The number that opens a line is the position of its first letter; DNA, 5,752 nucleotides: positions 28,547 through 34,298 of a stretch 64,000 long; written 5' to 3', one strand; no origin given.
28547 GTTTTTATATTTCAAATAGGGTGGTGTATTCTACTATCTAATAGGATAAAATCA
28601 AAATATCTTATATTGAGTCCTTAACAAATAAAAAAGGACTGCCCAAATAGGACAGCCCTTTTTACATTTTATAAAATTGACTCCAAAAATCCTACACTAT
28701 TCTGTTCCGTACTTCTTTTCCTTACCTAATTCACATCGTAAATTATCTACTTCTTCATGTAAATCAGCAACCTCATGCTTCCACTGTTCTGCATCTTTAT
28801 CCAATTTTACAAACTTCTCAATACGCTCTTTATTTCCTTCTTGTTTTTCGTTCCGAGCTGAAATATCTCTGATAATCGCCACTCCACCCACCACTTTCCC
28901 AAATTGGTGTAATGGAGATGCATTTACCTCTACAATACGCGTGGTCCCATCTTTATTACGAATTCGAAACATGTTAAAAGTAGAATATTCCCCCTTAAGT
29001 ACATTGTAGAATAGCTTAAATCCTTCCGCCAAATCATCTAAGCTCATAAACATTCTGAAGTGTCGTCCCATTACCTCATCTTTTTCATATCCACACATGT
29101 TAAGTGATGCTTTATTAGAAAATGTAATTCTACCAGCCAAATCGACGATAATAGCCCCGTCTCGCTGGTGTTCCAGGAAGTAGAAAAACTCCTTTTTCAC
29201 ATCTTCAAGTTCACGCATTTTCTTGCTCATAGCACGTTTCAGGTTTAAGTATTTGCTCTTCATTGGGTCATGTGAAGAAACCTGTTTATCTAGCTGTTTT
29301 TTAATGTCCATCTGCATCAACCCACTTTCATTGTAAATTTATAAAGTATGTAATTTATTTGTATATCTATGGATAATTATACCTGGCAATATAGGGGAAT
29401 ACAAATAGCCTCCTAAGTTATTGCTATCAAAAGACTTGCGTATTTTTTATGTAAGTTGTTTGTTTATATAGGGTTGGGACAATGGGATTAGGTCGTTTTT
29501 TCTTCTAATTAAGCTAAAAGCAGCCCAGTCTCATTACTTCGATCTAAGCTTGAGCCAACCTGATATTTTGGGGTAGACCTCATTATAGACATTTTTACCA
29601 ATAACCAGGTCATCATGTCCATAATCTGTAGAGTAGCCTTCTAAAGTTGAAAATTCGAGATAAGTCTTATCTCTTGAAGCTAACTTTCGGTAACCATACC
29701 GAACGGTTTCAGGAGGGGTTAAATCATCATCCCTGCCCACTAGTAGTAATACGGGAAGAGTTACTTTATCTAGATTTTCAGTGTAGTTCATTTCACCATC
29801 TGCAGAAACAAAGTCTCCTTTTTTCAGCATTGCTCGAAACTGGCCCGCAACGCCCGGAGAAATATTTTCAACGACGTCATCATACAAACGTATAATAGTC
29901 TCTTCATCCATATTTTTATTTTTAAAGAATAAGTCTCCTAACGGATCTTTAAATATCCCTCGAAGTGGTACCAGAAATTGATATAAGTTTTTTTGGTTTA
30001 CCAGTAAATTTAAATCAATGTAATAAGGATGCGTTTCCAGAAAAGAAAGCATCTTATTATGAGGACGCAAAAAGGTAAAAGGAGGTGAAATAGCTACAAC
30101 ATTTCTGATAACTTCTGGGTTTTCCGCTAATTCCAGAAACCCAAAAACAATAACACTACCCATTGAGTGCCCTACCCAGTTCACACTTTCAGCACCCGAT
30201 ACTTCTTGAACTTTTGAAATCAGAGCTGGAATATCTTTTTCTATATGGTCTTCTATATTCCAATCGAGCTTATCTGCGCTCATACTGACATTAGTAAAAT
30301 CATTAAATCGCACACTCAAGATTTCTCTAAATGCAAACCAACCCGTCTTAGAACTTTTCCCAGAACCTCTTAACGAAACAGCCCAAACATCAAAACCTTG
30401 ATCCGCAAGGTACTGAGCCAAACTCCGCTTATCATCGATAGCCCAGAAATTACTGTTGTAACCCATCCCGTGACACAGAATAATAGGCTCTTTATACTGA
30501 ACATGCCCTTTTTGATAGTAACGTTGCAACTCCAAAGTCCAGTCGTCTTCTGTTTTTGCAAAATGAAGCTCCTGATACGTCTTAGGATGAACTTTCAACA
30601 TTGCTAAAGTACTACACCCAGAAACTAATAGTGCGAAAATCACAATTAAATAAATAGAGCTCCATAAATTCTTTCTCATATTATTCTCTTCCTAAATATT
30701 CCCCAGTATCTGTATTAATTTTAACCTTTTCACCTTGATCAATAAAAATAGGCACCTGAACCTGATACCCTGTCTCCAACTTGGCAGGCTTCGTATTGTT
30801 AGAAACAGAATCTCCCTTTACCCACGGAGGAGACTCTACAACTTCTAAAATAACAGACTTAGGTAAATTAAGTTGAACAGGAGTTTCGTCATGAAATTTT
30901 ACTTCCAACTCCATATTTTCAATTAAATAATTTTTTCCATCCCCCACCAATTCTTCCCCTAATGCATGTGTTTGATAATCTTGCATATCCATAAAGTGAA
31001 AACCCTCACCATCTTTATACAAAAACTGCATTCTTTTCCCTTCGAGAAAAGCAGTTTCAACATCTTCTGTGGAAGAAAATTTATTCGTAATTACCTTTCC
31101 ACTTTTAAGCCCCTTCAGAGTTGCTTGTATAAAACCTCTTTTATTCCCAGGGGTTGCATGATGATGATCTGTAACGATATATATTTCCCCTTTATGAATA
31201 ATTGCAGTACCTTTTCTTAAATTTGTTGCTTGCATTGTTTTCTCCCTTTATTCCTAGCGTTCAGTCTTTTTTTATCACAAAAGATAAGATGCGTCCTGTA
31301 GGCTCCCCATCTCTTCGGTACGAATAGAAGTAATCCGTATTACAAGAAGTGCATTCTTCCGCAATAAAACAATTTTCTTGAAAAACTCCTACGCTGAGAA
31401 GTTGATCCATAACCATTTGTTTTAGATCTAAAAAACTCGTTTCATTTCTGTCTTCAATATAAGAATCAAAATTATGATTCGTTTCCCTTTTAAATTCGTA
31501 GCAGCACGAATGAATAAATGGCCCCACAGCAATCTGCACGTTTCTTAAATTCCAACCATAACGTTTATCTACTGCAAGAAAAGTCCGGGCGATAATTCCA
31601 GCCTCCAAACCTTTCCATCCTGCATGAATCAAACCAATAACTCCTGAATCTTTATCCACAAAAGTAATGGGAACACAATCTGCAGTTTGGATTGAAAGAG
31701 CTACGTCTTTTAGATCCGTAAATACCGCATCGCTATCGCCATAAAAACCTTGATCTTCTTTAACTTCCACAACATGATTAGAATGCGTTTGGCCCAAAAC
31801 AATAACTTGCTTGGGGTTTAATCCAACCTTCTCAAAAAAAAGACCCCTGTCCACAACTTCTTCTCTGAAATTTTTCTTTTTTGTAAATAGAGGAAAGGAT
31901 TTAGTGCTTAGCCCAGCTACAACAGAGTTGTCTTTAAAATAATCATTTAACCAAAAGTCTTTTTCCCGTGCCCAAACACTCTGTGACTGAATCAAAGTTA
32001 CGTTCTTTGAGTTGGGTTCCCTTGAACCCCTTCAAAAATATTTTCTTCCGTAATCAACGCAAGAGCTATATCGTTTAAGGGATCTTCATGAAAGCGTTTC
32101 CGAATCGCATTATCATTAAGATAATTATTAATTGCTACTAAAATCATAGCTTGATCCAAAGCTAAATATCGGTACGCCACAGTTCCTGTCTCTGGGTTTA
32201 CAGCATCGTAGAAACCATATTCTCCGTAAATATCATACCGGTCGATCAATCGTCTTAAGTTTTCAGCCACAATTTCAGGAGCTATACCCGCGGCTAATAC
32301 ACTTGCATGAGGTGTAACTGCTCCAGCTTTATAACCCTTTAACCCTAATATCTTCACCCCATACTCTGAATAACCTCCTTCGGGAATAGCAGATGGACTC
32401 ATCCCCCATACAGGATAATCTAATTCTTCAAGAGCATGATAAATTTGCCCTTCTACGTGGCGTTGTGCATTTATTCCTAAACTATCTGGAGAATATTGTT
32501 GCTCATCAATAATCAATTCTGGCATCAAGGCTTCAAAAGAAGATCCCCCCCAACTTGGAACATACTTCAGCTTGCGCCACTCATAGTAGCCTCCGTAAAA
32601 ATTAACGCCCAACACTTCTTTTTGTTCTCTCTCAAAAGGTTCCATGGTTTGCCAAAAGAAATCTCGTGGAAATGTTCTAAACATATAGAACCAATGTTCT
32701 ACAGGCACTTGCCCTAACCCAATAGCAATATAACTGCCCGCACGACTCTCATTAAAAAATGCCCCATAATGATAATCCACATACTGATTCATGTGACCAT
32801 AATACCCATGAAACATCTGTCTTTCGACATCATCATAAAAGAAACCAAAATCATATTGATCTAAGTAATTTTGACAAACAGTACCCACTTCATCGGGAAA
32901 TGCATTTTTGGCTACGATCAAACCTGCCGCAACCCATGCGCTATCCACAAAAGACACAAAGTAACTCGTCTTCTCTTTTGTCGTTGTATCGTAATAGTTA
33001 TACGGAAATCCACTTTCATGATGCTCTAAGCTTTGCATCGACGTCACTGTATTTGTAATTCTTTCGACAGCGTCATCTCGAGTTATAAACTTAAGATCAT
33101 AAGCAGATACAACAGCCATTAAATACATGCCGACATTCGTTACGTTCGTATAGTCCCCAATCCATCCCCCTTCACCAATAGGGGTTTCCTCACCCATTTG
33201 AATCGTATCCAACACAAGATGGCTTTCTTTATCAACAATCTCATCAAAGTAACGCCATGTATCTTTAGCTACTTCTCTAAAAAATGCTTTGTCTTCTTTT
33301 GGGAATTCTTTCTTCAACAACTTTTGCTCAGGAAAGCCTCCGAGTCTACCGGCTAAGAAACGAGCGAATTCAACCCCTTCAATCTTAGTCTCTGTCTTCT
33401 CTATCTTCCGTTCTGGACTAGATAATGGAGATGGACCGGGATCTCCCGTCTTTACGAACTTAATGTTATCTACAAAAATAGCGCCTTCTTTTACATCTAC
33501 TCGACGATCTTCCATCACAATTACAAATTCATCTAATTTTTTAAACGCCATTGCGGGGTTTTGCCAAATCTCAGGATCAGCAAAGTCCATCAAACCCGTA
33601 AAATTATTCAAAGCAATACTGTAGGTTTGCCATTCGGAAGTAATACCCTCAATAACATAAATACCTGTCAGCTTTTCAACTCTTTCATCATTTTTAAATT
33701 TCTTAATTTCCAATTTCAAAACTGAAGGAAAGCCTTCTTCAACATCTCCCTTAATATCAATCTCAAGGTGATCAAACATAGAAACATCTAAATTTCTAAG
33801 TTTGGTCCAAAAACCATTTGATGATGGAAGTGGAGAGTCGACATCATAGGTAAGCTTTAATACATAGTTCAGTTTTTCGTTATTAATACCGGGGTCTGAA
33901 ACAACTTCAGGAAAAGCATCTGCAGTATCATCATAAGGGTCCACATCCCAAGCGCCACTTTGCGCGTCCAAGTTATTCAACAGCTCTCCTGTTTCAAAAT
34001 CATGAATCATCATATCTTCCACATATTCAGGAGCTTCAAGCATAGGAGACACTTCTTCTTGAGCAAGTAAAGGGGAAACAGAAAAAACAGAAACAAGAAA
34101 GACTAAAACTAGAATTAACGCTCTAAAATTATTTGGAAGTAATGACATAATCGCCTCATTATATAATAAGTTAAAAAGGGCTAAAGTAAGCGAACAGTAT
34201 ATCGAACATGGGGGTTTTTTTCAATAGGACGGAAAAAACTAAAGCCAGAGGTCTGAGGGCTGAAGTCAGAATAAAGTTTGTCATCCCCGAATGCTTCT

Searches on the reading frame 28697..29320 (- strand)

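Call 39: search_protein_families(library=pfam, proteins=[window:28697-29320:-])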
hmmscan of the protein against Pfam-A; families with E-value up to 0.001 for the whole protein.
window:28697-29320:- (207 aa): 5 families
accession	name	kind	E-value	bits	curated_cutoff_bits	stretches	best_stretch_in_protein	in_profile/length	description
PF13426.13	PAS_9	-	8.2e-15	55.4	27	1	54-154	2-102/103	PAS domain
PF00989.32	PAS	-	6.3e-13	49.2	22.6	1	48-153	6-113/113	PAS fold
PF08448.16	PAS_4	-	2.3e-12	47.5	23.1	1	49-157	1-109/110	PAS fold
PF08447.18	PAS_3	-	1.8e-10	41.4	25.6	1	66-145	2-84/89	PAS fold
PF13188.13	PAS_8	-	0.00053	20.2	21.8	0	49-96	7-55/65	PAS domain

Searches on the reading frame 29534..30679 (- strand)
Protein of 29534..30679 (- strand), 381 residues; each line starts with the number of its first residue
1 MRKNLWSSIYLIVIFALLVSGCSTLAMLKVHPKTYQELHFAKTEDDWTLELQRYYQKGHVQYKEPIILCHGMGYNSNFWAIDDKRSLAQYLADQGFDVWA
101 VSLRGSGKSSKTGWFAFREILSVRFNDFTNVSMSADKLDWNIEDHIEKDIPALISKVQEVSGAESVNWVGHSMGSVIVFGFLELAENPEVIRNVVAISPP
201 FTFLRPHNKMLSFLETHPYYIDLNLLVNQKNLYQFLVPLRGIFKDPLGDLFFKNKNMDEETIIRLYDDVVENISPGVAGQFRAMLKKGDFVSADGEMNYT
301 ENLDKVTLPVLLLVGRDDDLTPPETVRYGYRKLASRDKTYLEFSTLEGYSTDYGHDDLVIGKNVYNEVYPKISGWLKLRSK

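Call 17: search_protein_families(library=ncbifam, proteins=[window:29534-30679:-])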
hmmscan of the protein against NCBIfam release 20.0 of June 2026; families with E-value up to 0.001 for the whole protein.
window:29534-30679:- (381 aa): 9 families
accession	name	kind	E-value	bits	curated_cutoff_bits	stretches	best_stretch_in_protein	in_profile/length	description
TIGR01836.1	PHA_synth_III_C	subfamily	2.1e-15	56.6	365.3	1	141-378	113-349/350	class III poly(R)-hydroxyalkanoic acid synthase subunit PhaC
NF005898.0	PRK07868.1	equivalog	1.1e-07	30.1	925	1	302-379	292-361/994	acyl-CoA synthetase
NF011457.0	PRK14875.1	equivalog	1e-06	28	307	0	53-112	123-175/372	acetoin dehydrogenase dihydrolipoyllysine-residue acetyltransferase subunit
TIGR01838.1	PHA_synth_I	subfamily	1.9e-06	26.6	622.65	0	135-178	233-276/532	class I poly(R)-hydroxyalkanoic acid synthase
TIGR01738.1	bioH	equivalog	3e-06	27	206.95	0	299-334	180-215/245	pimeloyl-ACP methyl ester esterase BioH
NF051487.1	bifunc_PcaCD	exception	3.6e-06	26.3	430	0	51-111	160-214/413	bifunctional 4-carboxymuconolactone decarboxylase/3-oxoadipate enol-lactonase PcaCD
TIGR02427.1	protocat_pcaD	equivalog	6.7e-05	22.4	255.85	0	296-328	182-214/251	3-oxoadipate enol-lactonase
NF051488.1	bifunc_PcaDC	exception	9.9e-05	21.6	390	0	296-327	182-213/375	bifunctional 3-oxoadipate enol-lactonase/4-carboxymuconolactone decarboxylase PcaDC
NF047920.1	lactonase_UilS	equivalog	0.00054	19.8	400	0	281-350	192-263/285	UilS family quorum-quenching N-acyl-homoserine lactonase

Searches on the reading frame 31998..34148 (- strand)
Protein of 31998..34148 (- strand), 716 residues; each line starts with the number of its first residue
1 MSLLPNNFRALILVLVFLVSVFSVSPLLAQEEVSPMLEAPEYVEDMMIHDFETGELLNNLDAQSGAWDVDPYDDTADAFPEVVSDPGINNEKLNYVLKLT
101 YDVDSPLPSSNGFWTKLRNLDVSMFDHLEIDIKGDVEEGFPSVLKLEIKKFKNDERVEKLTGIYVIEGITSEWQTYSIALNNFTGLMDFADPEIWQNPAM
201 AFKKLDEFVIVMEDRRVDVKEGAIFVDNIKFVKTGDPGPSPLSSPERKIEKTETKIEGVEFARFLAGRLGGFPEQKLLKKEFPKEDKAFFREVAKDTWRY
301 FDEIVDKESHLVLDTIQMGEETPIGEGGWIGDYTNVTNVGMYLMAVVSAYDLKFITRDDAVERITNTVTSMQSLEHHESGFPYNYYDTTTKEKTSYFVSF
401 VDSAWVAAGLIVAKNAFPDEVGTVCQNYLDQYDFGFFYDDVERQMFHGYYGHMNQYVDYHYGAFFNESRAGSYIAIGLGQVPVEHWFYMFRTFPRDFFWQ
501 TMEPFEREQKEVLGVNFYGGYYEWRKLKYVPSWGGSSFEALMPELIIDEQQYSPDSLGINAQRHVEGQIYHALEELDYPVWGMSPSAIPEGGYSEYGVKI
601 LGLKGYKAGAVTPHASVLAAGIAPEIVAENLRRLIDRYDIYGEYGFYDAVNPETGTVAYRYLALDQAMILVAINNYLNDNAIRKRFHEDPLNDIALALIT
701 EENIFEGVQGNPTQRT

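Call 17: search_protein_families(library=ncbifam, proteins=[window:31998-34148:-])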
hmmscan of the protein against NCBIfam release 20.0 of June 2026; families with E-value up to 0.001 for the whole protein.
window:31998-34148:- (716 aa): 0 families

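Call 39: search_protein_families(library=pfam, proteins=[window:31998-34148:-])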
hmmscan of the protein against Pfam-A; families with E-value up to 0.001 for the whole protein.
window:31998-34148:- (716 aa): 2 families
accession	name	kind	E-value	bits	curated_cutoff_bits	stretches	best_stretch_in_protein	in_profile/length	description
PF10091.15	Glycoamylase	-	7e-20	71.9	27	1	526-688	45-219/221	Putative glucoamylase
PF11329.14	DUF3131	-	1.2e-07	31.5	20.3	1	293-396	2-92/367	Protein of unknown function (DUF3131)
